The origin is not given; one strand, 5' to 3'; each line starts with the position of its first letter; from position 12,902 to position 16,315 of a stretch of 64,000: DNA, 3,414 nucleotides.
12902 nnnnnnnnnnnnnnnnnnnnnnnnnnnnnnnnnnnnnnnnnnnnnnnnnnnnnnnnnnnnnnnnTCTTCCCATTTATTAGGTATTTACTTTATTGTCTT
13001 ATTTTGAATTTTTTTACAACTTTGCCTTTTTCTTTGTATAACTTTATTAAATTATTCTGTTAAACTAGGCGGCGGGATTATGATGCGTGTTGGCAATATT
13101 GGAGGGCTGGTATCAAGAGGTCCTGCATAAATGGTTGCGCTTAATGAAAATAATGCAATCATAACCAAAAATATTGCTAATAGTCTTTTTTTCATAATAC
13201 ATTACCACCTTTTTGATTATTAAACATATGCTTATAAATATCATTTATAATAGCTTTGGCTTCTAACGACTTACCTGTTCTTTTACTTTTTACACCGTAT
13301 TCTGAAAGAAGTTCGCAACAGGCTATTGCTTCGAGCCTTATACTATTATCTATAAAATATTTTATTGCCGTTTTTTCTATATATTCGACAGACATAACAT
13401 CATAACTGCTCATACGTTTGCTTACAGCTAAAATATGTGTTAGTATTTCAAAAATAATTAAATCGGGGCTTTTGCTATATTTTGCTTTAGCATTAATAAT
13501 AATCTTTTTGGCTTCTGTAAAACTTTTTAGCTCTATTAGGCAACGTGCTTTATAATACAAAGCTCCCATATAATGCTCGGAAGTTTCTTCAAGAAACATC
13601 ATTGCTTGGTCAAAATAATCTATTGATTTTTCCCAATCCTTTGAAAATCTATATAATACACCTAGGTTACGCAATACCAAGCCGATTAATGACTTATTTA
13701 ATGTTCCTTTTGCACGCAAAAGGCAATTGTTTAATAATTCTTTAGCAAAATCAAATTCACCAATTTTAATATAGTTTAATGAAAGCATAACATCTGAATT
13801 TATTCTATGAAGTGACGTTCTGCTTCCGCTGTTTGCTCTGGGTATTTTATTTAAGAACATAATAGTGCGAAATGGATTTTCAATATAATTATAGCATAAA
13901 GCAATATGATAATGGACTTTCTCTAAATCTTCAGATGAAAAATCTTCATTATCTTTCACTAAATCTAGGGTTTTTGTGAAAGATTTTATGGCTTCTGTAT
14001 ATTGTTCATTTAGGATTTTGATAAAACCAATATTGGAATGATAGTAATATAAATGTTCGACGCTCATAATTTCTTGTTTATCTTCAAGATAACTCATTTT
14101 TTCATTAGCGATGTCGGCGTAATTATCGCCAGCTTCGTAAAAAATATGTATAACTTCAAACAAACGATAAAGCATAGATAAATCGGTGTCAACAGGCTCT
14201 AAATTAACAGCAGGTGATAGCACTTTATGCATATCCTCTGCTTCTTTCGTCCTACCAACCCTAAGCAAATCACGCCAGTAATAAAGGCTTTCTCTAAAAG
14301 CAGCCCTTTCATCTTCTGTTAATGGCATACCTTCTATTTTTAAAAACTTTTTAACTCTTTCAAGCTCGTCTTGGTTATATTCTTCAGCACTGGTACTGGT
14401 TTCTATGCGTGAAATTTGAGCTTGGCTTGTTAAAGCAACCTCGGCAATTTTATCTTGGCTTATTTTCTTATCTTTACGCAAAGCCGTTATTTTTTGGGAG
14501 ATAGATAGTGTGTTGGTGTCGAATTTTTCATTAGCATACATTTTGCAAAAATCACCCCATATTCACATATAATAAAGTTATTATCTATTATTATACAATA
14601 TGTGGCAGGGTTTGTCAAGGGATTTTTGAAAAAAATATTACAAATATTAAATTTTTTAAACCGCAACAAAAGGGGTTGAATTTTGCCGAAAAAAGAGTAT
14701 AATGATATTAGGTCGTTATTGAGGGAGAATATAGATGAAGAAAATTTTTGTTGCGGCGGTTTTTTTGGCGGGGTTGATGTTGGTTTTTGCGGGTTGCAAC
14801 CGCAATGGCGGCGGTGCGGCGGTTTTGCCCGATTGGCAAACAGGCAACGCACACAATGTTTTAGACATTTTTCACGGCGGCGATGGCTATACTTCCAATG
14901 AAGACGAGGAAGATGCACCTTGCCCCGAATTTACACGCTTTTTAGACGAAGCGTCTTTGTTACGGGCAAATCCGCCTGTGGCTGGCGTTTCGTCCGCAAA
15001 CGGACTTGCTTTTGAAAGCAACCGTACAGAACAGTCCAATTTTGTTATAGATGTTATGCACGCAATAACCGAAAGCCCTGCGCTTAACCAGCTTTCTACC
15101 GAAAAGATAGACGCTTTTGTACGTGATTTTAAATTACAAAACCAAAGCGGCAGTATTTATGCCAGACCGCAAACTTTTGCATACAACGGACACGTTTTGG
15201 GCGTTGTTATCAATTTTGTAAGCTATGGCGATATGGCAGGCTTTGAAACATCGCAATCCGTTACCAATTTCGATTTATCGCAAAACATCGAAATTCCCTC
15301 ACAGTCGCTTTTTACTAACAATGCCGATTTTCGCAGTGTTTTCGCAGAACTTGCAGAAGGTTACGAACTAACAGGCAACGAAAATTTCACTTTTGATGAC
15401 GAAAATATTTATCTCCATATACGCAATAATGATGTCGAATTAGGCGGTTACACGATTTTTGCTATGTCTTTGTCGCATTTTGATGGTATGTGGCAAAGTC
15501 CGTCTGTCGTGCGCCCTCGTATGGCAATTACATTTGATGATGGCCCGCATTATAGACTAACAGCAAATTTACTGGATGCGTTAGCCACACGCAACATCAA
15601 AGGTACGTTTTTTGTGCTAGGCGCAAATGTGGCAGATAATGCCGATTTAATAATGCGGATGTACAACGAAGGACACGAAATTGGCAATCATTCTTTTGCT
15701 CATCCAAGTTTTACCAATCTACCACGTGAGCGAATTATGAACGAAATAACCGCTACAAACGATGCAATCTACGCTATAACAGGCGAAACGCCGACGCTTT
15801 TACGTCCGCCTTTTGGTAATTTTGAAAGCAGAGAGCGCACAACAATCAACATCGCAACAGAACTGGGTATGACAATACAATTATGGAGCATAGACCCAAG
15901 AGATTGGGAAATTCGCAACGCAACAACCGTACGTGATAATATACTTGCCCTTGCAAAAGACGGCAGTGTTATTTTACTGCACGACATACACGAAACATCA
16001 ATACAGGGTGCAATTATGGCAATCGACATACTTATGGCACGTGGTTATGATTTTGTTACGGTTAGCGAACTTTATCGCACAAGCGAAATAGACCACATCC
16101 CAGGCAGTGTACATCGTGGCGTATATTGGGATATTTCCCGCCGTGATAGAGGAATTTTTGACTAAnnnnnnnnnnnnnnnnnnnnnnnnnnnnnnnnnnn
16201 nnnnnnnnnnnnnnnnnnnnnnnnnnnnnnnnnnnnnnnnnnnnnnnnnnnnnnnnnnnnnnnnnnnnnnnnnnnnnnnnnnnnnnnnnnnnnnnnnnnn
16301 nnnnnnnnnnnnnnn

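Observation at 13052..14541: RNPP-like XRE-TPR regulator translationally coupled to an unannotated 47-aa secreted propeptide: candidate peptide quorum-sensing cassette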

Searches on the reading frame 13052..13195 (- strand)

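Call 3: search_protein_families(library=pfam, proteins=[window:13052-13195:-], max_evalue=1)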
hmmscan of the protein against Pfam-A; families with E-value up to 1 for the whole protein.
window:13052-13195:- (47 aa): 0 families

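Call 4: search_protein_families(library=ncbifam, proteins=[window:13052-13195:-], max_evalue=1)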
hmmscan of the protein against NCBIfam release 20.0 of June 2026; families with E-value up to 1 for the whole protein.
window:13052-13195:- (47 aa): 1 family
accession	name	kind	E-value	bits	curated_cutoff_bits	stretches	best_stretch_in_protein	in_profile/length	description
NF033603.1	mini-MOMP_1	subfamily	0.19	11.5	75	1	1-28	1-24/63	mini-MOMP protein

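Call 89: search_protein_families(library=phrogs, proteins=[window:13052-13195:-], max_evalue=0.01)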
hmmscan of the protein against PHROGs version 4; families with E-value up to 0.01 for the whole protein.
window:13052-13195:- (47 aa): 0 families

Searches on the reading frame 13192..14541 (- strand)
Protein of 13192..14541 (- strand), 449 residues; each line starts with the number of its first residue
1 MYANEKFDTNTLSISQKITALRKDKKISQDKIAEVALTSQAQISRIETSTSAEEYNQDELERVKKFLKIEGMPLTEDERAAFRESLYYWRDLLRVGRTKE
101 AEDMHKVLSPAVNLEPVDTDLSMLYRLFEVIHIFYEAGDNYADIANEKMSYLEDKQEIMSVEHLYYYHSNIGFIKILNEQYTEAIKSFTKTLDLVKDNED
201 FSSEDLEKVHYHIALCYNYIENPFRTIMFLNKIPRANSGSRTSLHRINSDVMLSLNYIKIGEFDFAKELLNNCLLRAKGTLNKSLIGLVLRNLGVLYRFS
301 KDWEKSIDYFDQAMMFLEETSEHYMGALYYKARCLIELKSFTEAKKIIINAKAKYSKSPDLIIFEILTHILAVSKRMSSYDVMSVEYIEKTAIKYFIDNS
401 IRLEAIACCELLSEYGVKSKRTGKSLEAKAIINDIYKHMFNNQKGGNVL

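Call 3: search_protein_families(library=pfam, proteins=[window:13192-14541:-], max_evalue=1)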
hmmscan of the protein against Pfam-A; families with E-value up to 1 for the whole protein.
window:13192-14541:- (449 aa): 19 families
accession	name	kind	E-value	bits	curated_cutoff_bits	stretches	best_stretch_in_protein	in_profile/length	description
PF13424.12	TPR_12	-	1.1e-11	45.1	30.1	2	253-314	9-72/77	Tetratricopeptide repeat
PF07719.23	TPR_2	-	2.2e-11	43.4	27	2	289-314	3-28/34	Tetratricopeptide repeat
PF13176.12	TPR_7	-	1.6e-07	31.3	27.9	1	290-313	2-25/36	Tetratricopeptide repeat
PF00515.34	TPR_1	-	9e-07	28.9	27.8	2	290-313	4-27/34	Tetratricopeptide repeat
PF13174.12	TPR_6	-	8.3e-06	26.6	26.3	1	327-358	2-33/33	Tetratricopeptide repeat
PF14559.12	TPR_19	-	5.8e-05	23.8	25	1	310-357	7-57/68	Tetratricopeptide repeat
PF12895.13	ANAPC3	-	0.00012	22.7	27.2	1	310-348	39-79/82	Anaphase-promoting complex, cyclosome, subunit 3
PF01381.28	HTH_3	-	0.0012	19.3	23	1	20-49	3-32/55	Helix-turn-helix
PF12844.13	HTH_19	-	0.003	17.8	30.2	1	16-48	2-34/64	Helix-turn-helix domain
PF25063.1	ARM_TT21_C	-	0.0034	17.7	35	1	178-317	31-159/209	Tetratricopeptide repeat protein 21 C-terminal ARM domain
PF13181.12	TPR_8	-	0.0039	17.7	25.7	0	168-193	4-29/34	Tetratricopeptide repeat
PF10151.14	TMEM214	-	0.0059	15.6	27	1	276-339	493-556/660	TMEM214, C-terminal, caspase 4 activator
PF20892.2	SidC_lipid-bd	-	0.054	13.9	27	1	13-57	52-96/127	SidC, lipid-binding domain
PF02376.21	CUT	-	0.07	13.6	24.4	1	9-46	5-43/79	CUT domain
PF23300.3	HEAT_Nup120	-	0.1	12.9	29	1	308-358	10-59/170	Nucleoporin Nup120, HEAT repeats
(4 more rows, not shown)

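Call 4: search_protein_families(library=ncbifam, proteins=[window:13192-14541:-], max_evalue=1)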
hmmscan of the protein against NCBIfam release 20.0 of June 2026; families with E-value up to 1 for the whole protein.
window:13192-14541:- (449 aa): 11 families
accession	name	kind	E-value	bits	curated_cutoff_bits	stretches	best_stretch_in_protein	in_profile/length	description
NF040959.1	MamA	equivalog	3.6e-07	29.8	200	2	203-315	68-167/204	magnetosome protein MamA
NF008757.0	PRK11788.1-5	equivalog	0.00012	21.4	363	1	243-351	103-206/388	lipopolysaccharide assembly protein LapB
NF041951.1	phage_RstR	subfamily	0.00063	20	80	1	13-69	2-56/108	RstR family transcriptional repressor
NF002725.1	PRK02603.1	equivalog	0.012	15.7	143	0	287-315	72-100/173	photosystem I assembly protein Ycf3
TIGR03070.1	couple_hipB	subfamily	0.013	15.4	71.65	1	14-48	3-37/58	type II toxin-antitoxin system Y4mF family antitoxin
NF003055.0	PRK03975.1-2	equivalog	0.02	14.6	122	1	14-49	13-47/140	putative transcriptional regulator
TIGR03830.1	CxxCG_CxxCG_HTH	subfamily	0.025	14.4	61.8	1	8-60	60-112/127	type II TA system antitoxin MqsA family protein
NF058600.1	TransRegSco1979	equivalog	0.028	13.5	350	1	13-53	8-48/280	Sco1979 family transcriptional regulator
NF007408.0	PRK09943.1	equivalog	0.032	13.8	211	1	9-74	3-63/185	HTH-type transcriptional regulator PuuR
NF003054.0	PRK03975.1-1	equivalog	0.063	13.2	239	1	17-51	43-76/171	putative transcriptional regulator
NF007257.0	PRK09706.1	subfamily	0.084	12.7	101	1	10-52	2-44/135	transcriptional repressor DicA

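Call 5: search_solved_structures(query=window:13192-14541:-, max_evalue=10, show_alignments=2)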
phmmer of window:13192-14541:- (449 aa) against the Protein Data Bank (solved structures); distinct sequences matched with E-value up to 10: 23.
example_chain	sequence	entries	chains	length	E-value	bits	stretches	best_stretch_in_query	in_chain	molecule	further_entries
7obi_A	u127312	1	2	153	4.3e-09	38.9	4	289-316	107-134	CTPR-rv4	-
5dbk_A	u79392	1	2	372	1.9e-07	33.5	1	171-349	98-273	Transcriptional regulator/TPR domain protein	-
4gpk_A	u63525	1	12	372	1.3e-06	30.7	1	170-349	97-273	NprR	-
9y6s_6s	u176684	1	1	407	8.2e-05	24.8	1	184-296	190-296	Anaphase-promoting complex subunit 5 domain-containing protein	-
9e5c_6s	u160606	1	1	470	0.0045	19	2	209-297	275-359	Tetratricopeptide repeat protein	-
3ro3_A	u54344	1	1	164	0.0045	19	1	253-320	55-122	G-protein-signaling modulator 2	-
3ro2_A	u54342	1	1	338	0.0075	18.3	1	253-320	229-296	G-protein-signaling modulator 2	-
4g2v_A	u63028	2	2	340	0.0077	18.3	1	253-320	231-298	G-protein-signaling modulator 2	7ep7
6hc2_A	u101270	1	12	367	0.0077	18.3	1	253-321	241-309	G-protein-signaling modulator 2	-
5a6c_A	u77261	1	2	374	0.0079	18.2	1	253-321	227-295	G-PROTEIN-SIGNALING MODULATOR 2, AFADIN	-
3sf4_A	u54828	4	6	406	0.0094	18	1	253-321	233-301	G-protein-signaling modulator 2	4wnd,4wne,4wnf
4wng_A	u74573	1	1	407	0.0094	18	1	253-321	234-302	G-protein-signaling modulator 2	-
4jhr_A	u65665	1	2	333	0.013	17.6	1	253-320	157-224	G-protein-signaling modulator 2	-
5lfm_A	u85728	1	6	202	0.043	15.8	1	161-207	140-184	Magnetosome protein MamA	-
5lfl_A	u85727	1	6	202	0.044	15.8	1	162-207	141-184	Magnetosome protein MamA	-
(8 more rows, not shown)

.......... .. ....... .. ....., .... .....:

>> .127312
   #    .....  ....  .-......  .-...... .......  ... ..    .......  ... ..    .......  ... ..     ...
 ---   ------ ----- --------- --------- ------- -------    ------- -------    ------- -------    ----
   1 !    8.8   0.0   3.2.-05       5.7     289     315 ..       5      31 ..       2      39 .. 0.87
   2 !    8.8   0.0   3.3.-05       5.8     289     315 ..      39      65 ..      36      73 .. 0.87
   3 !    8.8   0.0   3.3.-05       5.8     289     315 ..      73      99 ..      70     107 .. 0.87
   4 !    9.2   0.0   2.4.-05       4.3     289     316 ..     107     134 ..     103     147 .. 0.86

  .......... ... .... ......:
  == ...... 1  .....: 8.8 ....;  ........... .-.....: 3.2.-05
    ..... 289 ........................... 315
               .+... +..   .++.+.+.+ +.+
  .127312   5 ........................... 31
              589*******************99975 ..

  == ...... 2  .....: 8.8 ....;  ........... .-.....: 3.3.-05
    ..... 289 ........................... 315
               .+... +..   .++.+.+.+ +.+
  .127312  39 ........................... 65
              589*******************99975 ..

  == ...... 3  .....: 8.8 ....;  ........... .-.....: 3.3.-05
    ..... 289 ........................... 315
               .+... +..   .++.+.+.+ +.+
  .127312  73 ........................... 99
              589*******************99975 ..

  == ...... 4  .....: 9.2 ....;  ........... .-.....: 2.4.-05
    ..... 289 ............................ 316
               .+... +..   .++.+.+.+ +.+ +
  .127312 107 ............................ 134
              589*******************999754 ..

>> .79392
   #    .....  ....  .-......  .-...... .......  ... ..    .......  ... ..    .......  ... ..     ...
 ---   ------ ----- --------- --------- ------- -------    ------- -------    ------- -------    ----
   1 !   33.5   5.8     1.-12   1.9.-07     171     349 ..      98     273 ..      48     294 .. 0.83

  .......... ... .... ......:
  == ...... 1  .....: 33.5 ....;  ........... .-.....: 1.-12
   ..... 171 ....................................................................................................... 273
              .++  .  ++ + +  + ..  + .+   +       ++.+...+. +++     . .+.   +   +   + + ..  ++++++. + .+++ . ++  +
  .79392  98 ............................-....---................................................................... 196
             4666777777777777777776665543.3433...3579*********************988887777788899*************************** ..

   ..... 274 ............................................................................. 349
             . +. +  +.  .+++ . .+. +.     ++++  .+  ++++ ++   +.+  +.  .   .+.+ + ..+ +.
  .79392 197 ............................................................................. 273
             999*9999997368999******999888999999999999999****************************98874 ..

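Call 6: find_homologous_proteins(query=window:13192-14541:-)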
Query window:13192-14541:- (449 aa): 7 proteins with E <= 0.001 among 6109 candidates.
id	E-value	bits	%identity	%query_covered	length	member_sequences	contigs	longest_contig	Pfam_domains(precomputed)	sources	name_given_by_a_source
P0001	6.4e-291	982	100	100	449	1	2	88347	PF00515.35,PF13424.13,PF13176.13,PF07719.24,PF13174.13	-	-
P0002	7.8e-119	415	46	96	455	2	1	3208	PF14559.13,PF00515.35,PF13424.13,PF13176.13,PF07719.24,PF13374.13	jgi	-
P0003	1.8e-113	398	47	98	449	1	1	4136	PF14559.13,PF00515.35,PF01381.29,PF13424.13,PF13176.13,PF13181.13,PF07719.24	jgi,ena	-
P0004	2.5e-110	387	45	100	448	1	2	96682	PF14559.13,PF00515.35,PF13424.13,PF13176.13,PF07719.24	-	-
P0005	1.7e-95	338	40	98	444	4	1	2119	PF00515.35,PF13424.13,PF13176.13,PF13181.13,PF07719.24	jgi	-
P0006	1.0e-57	214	34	94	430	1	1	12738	PF10602.16,PF13424.13,PF13432.13,PF13428.13,PF07719.24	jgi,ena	-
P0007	4.4e-48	182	35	75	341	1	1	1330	PF00515.35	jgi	-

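Call 7: find_related_loci(query=window:13192-14541:-, collection=genome_contigs, flank=3000)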
Query window:13192-14541:- (449 aa) in genome_contigs; peptide patterns used: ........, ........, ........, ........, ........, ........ (x = any residue, [..] = any of these).
52 stretches matched a pattern, but none encodes a relative of the query by tblastn (E <= 1e-3).

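Call 27: find_encoding_contigs(protein=P0006, flank=3000, max_places=3)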
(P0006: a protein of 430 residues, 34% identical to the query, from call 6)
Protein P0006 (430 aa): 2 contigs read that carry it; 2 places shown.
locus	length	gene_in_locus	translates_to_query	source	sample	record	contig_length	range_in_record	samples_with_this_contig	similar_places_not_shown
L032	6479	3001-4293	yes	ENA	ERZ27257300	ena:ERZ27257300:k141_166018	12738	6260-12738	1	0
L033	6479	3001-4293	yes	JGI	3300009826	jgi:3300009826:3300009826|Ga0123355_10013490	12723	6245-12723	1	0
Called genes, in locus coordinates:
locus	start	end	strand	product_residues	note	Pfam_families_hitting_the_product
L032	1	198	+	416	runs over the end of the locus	PF08757:CotH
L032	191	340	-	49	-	-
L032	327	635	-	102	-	PF01909:NTP_transf_2, PF18765:Polbeta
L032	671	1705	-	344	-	PF08240:ADH_N, PF16912:Glu_dehyd_C, PF00107:ADH_zinc_N, PF13602:ADH_zinc_N_2 (weak)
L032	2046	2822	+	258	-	-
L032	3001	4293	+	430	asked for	PF07719:TPR_2 (faint), PF13424:TPR_12 (faint), PF13428:TPR_14 (faint), PF13432:TPR_16 (faint), PF10602:RPN7 (faint)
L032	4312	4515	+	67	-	-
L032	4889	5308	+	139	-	-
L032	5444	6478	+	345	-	?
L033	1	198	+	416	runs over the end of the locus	PF08757:CotH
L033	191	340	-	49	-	-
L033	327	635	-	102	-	PF01909:NTP_transf_2, PF18765:Polbeta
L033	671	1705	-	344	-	PF08240:ADH_N, PF16912:Glu_dehyd_C, PF00107:ADH_zinc_N, PF13602:ADH_zinc_N_2 (weak)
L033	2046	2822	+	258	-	-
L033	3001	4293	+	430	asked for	PF07719:TPR_2 (faint), PF13424:TPR_12 (faint), PF13428:TPR_14 (faint), PF13432:TPR_16 (faint), PF10602:RPN7 (faint)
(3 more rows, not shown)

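Call 28: find_encoding_contigs(protein=P0003, flank=3000, max_places=3)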
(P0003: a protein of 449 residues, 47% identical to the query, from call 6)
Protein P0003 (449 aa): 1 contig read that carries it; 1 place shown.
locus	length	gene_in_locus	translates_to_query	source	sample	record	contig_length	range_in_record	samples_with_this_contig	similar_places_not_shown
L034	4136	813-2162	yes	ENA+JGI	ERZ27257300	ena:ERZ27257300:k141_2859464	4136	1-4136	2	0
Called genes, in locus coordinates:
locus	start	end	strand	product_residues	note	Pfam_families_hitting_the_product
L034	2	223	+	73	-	?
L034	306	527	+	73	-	-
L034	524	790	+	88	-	PF05016:ParE_toxin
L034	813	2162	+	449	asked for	PF01381:HTH_3 (weak), PF13181:TPR_8 (faint), PF00515:TPR_1 (faint), PF07719:TPR_2 (faint), PF13176:TPR_7 (faint), PF14559:TPR_19 (faint), PF13424:TPR_12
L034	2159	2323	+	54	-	-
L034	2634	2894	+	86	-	PF04014:MazE_antitoxin (weak)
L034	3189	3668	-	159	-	-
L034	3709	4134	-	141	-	?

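Call 29: find_encoding_contigs(protein=P0002, flank=3000, max_places=3)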
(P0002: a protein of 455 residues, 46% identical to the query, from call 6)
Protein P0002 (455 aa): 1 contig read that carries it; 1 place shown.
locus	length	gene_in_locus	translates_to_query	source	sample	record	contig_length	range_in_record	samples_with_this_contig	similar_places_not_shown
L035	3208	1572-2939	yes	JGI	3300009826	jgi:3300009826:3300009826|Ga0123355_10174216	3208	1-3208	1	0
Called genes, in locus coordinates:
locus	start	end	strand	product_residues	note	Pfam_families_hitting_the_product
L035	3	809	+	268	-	?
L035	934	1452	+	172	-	-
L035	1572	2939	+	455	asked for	PF13374:TPR_10 (faint), PF07719:TPR_2 (faint), PF13176:TPR_7 (faint), PF14559:TPR_19 (faint), PF13424:TPR_12 (weak), PF00515:TPR_1 (faint), PF13424:TPR_12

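Call 69: search_dna_similar(query=window:13192-14541:-, collection=phages, mode=protein, max_evalue=0.001, max_rows=10)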
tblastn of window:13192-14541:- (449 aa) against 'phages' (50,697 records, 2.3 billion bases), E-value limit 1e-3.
No match.

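Call 70: search_dna_similar(query=window:13192-14541:-, collection=plasmids, mode=protein, max_evalue=0.001, max_rows=10)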
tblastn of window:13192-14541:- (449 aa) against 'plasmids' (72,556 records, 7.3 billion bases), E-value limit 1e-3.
Records with a match: 5; places in all: 5; records where one place covers at least 80% of the query: 1.
Best place of each record, by identity: <60% 5.
By first word of the organism name: Bacillus 3; Nostoc 2.
By predicted mobility (MOB-suite, as given by PLSDB): conjugative 2; non-mobilizable 2; mobilizable 1.
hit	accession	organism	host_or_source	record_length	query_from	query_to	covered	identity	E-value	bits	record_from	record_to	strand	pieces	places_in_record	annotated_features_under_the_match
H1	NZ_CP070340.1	Bacillus cereus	Bombyx mori,whole organism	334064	6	424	93%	21.9%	2e-5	55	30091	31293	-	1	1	helix-turn-helix transcriptional regulator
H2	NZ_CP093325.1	Bacillus sp. N5-665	whole organism,peat soil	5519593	172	343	38%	25.4%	2e-6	58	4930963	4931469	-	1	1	none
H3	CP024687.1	Bacillus wiedmannii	cell culture,soil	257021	165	297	30%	28.7%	8e-4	50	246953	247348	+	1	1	aspartate phosphatase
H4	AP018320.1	Nostoc sp. HK-01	-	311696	169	319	34%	24.8%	1e-4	52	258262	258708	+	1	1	TPR repeat-containing protein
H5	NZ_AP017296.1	Nostoc sp. NIES-3756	-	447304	181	327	33%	25.2%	9e-5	53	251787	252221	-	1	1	tetratricopeptide repeat protein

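Call 89: search_protein_families(library=phrogs, proteins=[window:13192-14541:-], max_evalue=0.01)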
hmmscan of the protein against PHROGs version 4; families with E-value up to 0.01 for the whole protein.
window:13192-14541:- (449 aa): 8 families
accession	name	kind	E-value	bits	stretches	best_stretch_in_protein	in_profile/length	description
phrog_5208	-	unknown function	3.1e-17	63.7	1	87-399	15-325/372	-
phrog_7590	-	unknown function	1.8e-05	25.6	0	166-239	90-155/234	-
phrog_3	-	transcription regulation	0.00011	23.1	1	8-78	83-149/430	transcriptional repressor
phrog_2967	-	transcription regulation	0.00093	19.8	1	10-82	7-77/225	transcriptional regulator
phrog_8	-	transcription regulation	0.0028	18.2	1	12-52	75-114/346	transcriptional regulator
phrog_2439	-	transcription regulation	0.0051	16.7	1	11-96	5-87/367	transcriptional regulator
phrog_7241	-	transcription regulation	0.0055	17.7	0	16-69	64-115/122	transcriptional regulator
phrog_34341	-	transcription regulation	0.0068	17.7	1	8-51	66-109/122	transcriptional regulator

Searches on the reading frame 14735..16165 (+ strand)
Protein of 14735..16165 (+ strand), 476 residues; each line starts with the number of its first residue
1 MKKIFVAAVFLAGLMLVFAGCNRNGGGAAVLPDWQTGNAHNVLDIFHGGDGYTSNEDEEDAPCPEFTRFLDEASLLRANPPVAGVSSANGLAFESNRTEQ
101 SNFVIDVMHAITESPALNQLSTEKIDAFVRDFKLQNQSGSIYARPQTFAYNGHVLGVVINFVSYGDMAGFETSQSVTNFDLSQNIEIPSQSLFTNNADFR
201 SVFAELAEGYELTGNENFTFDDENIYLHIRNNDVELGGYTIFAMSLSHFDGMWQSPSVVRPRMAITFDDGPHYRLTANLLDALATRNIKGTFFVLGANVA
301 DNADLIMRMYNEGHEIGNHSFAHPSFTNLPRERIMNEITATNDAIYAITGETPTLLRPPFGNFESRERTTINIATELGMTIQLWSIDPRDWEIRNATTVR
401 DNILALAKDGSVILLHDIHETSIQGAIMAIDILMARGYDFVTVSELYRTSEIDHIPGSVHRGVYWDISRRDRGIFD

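Call 3: search_protein_families(library=pfam, proteins=[window:14735-16165:+], max_evalue=1)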
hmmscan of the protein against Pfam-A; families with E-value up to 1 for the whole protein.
window:14735-16165:+ (476 aa): 2 families
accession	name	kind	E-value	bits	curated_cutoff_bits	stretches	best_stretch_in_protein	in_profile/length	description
PF01522.26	Polysacc_deac_1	-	5.4e-35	120.5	23.1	1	261-380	7-122/124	Polysaccharide deacetylase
PF08139.17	LPAM_1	-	0.26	12.2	20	0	1-22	1-18/18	Prokaryotic membrane lipoprotein lipid attachment site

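Call 36: search_protein_families(library=ncbifam, proteins=[window:14735-16165:+], max_evalue=1)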
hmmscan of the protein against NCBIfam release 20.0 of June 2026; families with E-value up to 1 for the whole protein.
window:14735-16165:+ (476 aa): 10 families
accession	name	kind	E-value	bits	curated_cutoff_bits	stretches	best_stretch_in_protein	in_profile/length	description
NF045820.1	PgAcgDacpgdA_Strep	equivalog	1.6e-46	159.1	800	1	263-449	270-450/463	peptidoglycan-N-acetylglucosamine deacetylase PgdA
TIGR02764.1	spore_ybaN_pdaB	equivalog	1.9e-43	148.5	237.4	1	262-446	7-190/191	polysaccharide deacetylase family sporulation protein PdaB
NF045821.1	PgAcgDacpgdA1_Bac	equivalog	5.8e-41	140.2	400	1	259-451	86-279/282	peptidoglycan-N-acetylglucosamine deacetylase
TIGR02884.1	spore_pdaA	equivalog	2e-38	132.3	298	1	263-446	39-223/224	delta-lactam-biosynthetic de-N-acetylase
TIGR04243.1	nodulat_NodB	equivalog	7.1e-37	126.8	240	1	262-417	3-156/197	chitooligosaccharide deacetylase NodB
NF045822.1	PgAcgDacpgdA2_Bac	equivalog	6e-32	111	400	1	263-445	72-260/274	peptidoglycan-N-acetylglucosamine deacetylase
TIGR02873.1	spore_ylxY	hypoth_equivalog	1.5e-30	106.4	391.5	1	278-446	102-266/268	probable sporulation protein, polysaccharide deacetylase family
TIGR03006.1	pepcterm_polyde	equivalog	1.1e-10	41.1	276.2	1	276-375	36-135/272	XrtA system polysaccharide deacetylase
NF050820.1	PolSacchBiosHfsH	equivalog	3.9e-05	23.4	400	1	259-366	32-146/249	oligosaccharide deacetylase HfsH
TIGR03212.1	uraD_N-term-dom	equivalog_domain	0.0018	17.4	424.6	1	282-354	85-157/297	allantoinase PuuE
